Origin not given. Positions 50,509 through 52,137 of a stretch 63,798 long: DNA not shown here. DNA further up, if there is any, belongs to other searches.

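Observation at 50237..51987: NorC/NorB-like pair whose subunit I lacks the helix-VI His/Glu metal ligands and has H-A-M instead of H-x-H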

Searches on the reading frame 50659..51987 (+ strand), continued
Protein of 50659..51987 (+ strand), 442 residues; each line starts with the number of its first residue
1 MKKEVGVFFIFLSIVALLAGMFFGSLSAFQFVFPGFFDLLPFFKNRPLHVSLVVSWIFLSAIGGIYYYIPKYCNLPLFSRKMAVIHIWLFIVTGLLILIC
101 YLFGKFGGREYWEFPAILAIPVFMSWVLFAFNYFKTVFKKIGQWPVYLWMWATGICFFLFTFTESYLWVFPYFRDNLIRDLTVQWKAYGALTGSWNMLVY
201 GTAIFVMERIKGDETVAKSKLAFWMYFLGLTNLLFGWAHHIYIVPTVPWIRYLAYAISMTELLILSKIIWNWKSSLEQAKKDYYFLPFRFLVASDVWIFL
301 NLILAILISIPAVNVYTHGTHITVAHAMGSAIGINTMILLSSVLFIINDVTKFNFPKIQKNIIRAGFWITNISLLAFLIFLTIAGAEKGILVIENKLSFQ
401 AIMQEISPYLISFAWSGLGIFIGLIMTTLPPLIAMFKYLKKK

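Call 77: find_encoding_contigs(protein=P0291, flank=10000, max_places=1)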
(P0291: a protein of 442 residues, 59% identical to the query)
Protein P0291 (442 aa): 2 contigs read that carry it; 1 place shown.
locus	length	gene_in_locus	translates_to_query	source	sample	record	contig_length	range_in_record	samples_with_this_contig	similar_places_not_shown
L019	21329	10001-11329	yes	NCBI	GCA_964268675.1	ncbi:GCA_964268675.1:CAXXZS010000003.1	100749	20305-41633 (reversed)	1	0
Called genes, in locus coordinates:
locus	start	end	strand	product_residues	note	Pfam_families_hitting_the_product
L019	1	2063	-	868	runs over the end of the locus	PF00317:Ribonuc_red_lgN, PF02867:Ribonuc_red_lgC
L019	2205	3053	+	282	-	PF04055:Radical_SAM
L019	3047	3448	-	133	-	-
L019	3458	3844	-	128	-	-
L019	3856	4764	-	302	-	PF01967:MoaC, PF00994:MoCF_biosynth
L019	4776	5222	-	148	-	PF02391:MoaE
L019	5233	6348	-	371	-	PF00899:ThiF, PF00581:Rhodanese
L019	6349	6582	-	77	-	PF02597:ThiS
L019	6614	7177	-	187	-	PF12804:NTP_transf_3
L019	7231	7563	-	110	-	PF00126:HTH_1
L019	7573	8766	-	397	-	PF03453:MoeA_N, PF00994:MoCF_biosynth, PF03454:MoeA_C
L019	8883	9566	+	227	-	PF00027:cNMP_binding, PF13545:HTH_Crp_2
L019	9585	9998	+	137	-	PF13442:Cytochrome_CBB3, PF00034:Cytochrom_C (weak)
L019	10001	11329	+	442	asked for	PF00115:COX1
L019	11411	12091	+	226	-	PF00027:cNMP_binding, PF13545:HTH_Crp_2 (weak)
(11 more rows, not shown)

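Call 78: find_encoding_contigs(protein=P0121, flank=10000, max_places=1)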
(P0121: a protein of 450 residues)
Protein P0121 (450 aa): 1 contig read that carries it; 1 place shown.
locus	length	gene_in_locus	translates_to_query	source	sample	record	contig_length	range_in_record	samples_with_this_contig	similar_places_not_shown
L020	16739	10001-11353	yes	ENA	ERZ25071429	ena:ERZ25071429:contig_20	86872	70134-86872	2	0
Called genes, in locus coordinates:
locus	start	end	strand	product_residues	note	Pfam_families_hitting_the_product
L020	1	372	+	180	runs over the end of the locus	-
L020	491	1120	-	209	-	-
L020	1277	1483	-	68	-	-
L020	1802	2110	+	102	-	PF13560:HTH_31, PF01381:HTH_3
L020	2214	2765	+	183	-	-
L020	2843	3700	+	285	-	PF20434:BD-FAE (faint), PF00561:Abhydrolase_1, PF12146:Hydrolase_4, PF12697:Abhydrolase_6 (weak)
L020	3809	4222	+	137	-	PF20159:YidB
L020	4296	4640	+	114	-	-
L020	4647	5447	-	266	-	-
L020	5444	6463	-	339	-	PF04307:YdjM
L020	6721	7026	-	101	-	PF13443:HTH_26 (weak), PF01381:HTH_3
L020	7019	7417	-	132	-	PF05973:Gp49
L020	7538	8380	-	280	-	-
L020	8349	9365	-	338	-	PF09952:AbiEi_2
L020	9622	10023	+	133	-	PF13442:Cytochrome_CBB3, PF00034:Cytochrom_C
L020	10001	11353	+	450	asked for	PF00115:COX1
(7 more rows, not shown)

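Call 79: find_encoding_contigs(protein=P0285, flank=10000, max_places=1)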
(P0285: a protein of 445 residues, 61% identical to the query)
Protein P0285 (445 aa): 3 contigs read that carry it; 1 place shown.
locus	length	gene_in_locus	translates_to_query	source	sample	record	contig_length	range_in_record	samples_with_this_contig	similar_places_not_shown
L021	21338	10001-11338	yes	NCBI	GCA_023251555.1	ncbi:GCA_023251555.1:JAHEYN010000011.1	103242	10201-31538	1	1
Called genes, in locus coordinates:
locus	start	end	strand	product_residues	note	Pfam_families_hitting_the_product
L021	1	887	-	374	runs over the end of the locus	-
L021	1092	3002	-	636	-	PF13205:Big_5, PF01839:FG-GAP (faint), PF13517:FG-GAP_3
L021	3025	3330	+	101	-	-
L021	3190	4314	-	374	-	PF00266:Aminotran_5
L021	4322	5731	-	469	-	PF02878:PGM_PMM_I, PF02879:PGM_PMM_II, PF02880:PGM_PMM_III, PF00408:PGM_PMM_IV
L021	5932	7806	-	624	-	PF00801:PKD (weak), PF18911:PKD_4, PF13585:CHU_C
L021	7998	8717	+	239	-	PF00027:cNMP_binding, PF13545:HTH_Crp_2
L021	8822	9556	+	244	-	PF00027:cNMP_binding, PF13545:HTH_Crp_2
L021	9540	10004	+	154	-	PF13442:Cytochrome_CBB3, PF00034:Cytochrom_C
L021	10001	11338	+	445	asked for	PF00115:COX1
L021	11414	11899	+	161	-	PF00034:Cytochrom_C, PF13442:Cytochrome_CBB3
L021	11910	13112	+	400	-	PF01619:Pro_dh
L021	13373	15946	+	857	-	PF00317:Ribonuc_red_lgN (weak), PF02867:Ribonuc_red_lgC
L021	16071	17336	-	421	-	PF00675:Peptidase_M16, PF05193:Peptidase_M16_C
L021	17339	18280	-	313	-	PF00478:IMPDH, PF03060:NMO, PF01070:FMN_dh, PF05690:ThiG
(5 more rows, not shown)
